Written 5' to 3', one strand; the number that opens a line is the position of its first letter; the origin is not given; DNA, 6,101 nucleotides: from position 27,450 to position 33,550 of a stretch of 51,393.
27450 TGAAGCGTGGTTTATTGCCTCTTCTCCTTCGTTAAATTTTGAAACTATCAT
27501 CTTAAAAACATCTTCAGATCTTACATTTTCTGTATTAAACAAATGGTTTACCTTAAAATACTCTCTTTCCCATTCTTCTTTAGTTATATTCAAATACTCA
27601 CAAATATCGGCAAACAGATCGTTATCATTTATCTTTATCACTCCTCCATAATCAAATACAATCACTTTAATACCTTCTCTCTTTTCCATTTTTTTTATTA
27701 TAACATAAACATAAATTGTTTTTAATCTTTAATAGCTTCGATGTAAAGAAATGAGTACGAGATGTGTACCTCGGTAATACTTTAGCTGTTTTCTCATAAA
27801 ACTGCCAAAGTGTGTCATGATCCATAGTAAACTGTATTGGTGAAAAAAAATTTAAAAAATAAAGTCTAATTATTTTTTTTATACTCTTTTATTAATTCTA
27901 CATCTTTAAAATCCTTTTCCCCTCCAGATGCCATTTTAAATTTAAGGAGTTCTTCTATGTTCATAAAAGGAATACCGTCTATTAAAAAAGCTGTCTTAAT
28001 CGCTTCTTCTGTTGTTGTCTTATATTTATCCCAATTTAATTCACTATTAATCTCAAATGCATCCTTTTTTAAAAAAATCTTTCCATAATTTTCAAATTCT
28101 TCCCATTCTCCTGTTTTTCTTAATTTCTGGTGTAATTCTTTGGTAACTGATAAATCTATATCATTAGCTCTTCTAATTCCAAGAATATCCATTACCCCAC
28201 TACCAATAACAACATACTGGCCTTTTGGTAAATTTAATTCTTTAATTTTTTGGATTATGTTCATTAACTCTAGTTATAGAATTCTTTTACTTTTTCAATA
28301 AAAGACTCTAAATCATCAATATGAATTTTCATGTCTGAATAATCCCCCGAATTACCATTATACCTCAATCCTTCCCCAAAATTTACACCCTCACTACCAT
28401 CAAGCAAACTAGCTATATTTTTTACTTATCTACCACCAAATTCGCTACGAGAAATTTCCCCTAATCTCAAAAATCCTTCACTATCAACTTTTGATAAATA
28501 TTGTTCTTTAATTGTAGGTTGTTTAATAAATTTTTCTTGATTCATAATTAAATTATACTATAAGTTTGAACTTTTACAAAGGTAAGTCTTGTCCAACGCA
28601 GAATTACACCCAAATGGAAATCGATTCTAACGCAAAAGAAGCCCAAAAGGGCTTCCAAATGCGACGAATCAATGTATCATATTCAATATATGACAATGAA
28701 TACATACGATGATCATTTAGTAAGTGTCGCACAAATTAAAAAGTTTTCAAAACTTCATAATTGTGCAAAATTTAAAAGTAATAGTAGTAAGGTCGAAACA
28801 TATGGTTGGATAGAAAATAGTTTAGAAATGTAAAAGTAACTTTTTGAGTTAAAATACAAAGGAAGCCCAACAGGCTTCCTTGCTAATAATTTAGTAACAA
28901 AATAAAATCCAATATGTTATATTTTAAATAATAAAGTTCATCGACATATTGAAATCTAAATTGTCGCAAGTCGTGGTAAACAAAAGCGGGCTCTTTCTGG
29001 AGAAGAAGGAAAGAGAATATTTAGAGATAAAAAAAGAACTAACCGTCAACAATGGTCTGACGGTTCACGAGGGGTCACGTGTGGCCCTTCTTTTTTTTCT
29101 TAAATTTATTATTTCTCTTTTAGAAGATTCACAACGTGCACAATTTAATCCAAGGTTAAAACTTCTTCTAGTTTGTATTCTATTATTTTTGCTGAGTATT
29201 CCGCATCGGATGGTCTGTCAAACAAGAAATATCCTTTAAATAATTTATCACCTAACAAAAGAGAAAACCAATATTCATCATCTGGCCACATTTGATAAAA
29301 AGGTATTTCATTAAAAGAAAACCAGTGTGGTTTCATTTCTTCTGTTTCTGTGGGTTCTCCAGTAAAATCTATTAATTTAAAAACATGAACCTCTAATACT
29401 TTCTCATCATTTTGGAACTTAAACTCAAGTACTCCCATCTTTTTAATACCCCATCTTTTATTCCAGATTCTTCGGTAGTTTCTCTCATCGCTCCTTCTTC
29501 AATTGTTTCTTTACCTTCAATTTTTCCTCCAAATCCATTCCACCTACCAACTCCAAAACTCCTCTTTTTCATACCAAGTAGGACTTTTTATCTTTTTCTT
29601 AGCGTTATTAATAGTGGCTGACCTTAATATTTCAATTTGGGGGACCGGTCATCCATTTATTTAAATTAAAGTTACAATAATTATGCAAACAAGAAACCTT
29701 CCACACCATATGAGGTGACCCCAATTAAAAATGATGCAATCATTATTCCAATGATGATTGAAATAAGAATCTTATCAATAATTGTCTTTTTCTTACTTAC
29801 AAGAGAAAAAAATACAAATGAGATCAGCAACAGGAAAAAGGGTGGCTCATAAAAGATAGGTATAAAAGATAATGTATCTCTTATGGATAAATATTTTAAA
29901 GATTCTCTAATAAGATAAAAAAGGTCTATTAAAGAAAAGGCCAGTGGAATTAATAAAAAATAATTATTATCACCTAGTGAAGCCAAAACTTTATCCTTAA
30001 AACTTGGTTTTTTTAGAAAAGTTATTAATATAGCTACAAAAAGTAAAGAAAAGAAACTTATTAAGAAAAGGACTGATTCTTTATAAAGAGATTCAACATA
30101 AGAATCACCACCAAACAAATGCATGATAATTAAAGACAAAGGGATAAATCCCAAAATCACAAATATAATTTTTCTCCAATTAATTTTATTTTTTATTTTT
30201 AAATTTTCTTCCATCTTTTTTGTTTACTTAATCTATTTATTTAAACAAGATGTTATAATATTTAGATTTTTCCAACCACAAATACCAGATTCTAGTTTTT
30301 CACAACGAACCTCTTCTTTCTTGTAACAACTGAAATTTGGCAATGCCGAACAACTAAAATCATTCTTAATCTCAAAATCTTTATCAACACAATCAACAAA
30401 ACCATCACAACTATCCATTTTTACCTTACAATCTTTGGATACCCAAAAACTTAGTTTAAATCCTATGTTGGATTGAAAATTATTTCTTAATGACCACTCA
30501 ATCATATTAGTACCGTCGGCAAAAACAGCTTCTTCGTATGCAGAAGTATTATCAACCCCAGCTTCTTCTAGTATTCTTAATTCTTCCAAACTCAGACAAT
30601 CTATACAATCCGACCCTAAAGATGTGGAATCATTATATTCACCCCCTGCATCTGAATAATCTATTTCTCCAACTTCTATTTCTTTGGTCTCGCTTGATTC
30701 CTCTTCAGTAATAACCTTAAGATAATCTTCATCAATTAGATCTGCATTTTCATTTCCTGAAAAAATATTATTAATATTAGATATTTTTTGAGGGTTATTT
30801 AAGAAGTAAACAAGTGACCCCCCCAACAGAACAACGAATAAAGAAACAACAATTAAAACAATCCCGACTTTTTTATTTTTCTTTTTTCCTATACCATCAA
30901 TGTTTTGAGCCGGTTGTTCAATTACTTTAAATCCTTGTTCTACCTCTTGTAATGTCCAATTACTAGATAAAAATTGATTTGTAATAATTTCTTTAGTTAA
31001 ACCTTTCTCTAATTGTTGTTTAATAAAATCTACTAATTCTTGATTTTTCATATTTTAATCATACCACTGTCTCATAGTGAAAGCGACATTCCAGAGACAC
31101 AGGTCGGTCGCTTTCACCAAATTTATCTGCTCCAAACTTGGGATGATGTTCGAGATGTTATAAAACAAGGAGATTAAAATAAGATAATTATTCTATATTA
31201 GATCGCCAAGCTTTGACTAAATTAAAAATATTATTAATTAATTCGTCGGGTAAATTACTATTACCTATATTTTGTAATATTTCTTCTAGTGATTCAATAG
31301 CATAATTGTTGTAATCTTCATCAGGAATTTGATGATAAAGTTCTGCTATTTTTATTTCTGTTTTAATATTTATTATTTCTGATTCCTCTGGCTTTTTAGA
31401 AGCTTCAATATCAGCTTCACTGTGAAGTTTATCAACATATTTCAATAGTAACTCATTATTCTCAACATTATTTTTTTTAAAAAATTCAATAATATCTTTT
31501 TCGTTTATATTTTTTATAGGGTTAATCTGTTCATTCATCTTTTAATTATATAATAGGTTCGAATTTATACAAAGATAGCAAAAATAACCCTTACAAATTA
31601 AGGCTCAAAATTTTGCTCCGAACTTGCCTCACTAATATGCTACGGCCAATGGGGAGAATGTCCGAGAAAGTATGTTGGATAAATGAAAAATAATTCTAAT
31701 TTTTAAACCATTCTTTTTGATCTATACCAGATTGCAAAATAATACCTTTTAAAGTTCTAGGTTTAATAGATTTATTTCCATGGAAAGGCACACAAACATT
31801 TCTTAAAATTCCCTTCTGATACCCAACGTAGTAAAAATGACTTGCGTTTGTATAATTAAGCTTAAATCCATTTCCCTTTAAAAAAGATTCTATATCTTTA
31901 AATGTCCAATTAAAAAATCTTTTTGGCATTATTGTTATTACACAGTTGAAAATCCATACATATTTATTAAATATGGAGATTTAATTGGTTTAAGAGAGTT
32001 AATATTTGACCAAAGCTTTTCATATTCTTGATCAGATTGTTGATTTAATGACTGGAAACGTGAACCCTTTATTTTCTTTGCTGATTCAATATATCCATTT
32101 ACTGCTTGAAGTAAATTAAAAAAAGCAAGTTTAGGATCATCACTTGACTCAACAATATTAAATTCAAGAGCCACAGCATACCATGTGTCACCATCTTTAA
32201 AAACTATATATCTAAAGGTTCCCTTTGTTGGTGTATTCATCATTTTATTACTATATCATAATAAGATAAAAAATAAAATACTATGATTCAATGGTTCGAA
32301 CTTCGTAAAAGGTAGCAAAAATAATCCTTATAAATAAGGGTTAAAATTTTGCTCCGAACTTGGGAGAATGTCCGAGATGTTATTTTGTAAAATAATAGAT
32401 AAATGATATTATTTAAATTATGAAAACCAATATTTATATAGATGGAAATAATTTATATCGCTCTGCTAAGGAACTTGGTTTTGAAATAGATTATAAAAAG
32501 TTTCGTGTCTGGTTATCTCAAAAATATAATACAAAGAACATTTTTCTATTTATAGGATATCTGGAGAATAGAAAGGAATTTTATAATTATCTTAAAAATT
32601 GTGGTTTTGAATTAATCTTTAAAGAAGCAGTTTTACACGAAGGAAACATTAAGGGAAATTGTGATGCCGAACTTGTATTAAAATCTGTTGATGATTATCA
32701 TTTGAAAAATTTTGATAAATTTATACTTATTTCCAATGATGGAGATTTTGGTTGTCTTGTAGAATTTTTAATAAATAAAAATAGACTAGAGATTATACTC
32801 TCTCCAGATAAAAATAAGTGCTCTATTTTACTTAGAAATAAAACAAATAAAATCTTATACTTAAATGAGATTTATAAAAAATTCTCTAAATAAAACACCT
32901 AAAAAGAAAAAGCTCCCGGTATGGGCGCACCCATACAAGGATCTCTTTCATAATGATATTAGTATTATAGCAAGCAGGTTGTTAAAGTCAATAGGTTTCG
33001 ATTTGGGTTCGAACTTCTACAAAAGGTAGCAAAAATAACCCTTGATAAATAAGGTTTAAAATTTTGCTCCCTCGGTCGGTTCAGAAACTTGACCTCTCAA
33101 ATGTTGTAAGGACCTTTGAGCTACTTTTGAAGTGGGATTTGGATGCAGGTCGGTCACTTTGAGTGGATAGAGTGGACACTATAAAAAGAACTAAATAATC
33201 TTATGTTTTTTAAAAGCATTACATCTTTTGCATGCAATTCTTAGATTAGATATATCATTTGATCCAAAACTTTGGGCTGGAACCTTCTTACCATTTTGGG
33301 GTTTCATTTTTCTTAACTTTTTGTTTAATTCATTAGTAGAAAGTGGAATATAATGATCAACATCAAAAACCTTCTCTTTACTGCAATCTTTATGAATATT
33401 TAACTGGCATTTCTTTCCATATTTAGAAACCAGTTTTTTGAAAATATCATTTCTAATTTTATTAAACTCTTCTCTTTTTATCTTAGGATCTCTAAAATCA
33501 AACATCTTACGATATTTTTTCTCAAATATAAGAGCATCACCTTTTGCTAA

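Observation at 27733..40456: Cassette-style accessory region abutting tRNA-Asn, punctuated by structured junction repeats sharing a TGCTCC core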

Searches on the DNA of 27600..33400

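Call 72: search_rna_families(source=window, start=27600, end=33400, threshold=evalue, max_evalue=10, show_alignments=3)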
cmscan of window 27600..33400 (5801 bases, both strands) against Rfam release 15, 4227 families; matches with E-value up to 10: 9.
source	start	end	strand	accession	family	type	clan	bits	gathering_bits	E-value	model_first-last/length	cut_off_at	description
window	33019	33073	-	RF04344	Plastid-psbA-3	Cis-reg;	CL00153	26.5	48.4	0.12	1-57/57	no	Plastid-psbA-3 3UTR RNA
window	28625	28713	-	RF00121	MicC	Gene; sRNA;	-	22.7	90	5.5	1-123/123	no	MicC RNA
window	33023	33077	+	RF04344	Plastid-psbA-3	Cis-reg;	CL00153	21.8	48.4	2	1-57/57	no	Plastid-psbA-3 3UTR RNA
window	28829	28880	-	RF01232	snoR442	Gene; snRNA; snoRNA; CD-box;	-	21.5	50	0.27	1-46/46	no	Small nucleolar RNA R442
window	32482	32535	+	RF02111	IS009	Gene;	-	20.1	117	0.15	1-199/199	no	IS009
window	32861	32906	+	RF02098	DGCR5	Gene; lncRNA;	-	19.6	50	3.9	1-49/49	no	DiGeorge syndrome critical region gene 5 conserved region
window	31324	31387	+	RF01423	snoR117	Gene; snRNA; snoRNA; CD-box;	-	17.8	42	5.3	1-80/80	no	small nucleolar RNA snoR117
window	32012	32100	+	RF02716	sno_ncR3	Gene; snRNA; snoRNA; CD-box;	-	17.1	88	6.6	1-75/75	no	Small nucleolar RNA ncR3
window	32056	32114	-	RF00180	REN-SRE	Cis-reg;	-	15.9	41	3.1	1-37/37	no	Renin stability regulatory element (REN-SRE)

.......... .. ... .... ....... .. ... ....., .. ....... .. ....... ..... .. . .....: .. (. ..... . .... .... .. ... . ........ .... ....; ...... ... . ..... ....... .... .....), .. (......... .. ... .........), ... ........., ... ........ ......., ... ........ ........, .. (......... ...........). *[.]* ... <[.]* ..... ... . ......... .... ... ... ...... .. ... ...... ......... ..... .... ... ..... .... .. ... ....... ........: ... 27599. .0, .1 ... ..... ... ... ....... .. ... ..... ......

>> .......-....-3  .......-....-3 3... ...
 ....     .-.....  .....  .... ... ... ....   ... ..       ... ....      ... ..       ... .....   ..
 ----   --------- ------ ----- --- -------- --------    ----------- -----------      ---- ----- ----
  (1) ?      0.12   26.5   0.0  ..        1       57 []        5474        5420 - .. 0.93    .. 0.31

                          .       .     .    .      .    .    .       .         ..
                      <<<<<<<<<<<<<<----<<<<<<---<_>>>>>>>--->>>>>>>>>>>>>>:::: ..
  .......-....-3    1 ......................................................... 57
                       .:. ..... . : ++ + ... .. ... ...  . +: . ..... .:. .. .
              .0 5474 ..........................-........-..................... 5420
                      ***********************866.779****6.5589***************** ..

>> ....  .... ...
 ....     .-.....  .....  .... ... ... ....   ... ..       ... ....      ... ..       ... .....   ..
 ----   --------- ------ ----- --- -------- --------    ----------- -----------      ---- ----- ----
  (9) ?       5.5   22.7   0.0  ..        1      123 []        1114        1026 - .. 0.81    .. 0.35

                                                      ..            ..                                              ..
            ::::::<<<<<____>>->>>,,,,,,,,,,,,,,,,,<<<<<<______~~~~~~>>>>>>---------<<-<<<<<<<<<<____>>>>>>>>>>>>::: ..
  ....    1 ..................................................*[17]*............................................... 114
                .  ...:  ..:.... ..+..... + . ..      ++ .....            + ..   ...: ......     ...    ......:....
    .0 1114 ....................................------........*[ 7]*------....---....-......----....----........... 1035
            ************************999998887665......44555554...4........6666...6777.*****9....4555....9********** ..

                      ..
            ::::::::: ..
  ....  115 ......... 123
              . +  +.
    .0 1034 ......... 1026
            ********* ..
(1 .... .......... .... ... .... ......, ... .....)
